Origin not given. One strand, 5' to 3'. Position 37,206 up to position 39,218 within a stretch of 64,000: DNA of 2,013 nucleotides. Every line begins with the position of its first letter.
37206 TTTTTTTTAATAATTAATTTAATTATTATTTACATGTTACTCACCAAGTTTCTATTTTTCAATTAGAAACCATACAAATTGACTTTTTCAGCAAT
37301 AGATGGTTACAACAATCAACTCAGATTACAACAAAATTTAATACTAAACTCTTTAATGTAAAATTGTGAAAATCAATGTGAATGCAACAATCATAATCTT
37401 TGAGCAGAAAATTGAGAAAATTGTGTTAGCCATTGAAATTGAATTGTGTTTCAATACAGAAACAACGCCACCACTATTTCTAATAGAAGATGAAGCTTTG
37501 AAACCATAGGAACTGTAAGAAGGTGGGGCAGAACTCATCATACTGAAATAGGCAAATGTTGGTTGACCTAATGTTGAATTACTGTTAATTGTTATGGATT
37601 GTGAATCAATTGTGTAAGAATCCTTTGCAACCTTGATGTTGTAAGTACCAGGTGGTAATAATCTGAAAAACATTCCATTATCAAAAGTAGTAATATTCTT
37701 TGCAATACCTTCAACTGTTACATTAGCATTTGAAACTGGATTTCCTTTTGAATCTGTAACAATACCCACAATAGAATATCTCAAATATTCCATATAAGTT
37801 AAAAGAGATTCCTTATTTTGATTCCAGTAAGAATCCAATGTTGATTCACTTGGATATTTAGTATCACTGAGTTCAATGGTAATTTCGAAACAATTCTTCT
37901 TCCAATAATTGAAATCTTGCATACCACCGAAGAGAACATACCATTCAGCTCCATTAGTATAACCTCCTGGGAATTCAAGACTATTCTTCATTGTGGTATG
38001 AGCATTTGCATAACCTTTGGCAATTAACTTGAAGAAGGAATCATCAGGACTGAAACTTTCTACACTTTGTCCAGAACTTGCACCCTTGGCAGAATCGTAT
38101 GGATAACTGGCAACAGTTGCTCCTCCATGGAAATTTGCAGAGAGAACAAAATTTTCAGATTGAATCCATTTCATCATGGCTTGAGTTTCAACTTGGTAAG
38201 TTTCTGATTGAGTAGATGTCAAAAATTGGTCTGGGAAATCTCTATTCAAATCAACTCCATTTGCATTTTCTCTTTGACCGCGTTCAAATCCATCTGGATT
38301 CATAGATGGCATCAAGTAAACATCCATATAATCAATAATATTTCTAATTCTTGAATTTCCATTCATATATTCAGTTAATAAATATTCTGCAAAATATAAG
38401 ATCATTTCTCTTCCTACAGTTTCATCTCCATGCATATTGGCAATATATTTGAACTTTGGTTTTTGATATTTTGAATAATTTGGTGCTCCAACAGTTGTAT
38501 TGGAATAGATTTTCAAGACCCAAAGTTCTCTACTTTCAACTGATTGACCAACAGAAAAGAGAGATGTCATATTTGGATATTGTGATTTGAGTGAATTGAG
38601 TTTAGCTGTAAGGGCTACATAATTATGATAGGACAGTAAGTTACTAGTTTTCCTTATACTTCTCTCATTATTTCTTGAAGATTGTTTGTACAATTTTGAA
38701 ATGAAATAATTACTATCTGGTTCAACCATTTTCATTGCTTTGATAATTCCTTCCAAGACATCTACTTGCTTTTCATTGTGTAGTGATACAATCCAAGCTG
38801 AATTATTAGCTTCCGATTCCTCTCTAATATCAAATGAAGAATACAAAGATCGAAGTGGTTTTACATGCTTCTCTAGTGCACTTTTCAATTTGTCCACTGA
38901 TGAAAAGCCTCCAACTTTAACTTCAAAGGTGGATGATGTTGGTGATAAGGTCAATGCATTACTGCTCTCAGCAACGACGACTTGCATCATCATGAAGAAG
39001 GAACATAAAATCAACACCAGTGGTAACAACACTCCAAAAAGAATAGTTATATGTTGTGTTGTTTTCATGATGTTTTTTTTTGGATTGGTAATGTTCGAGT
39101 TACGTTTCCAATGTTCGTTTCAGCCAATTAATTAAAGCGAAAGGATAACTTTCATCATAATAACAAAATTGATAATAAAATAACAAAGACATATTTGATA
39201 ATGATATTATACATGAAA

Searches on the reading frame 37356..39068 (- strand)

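Call 69: search_protein_families(library=pfam, proteins=[window:37356-39068:-], max_evalue=0.0001)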
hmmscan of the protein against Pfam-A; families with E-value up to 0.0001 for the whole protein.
window:37356-39068:- (571 aa): 4 families
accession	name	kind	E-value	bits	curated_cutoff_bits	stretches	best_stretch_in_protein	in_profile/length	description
PF00246.29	Peptidase_M14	-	2.1e-72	244.6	21.6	1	155-420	3-285/286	Zinc carboxypeptidase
PF13620.12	CarboxypepD_reg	-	5e-13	49.7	32.3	1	432-500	1-75/82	Carboxypeptidase regulatory-like domain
PF13715.12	CarbopepD_reg_2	-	7e-07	29.6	32.2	1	434-500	2-70/88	CarboxypepD_reg-like domain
PF24827.1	AstE_AspA_cat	-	1.7e-06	28.2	25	1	210-295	9-81/192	Succinylglutamate desuccinylase/Aspartoacylase catalytic domain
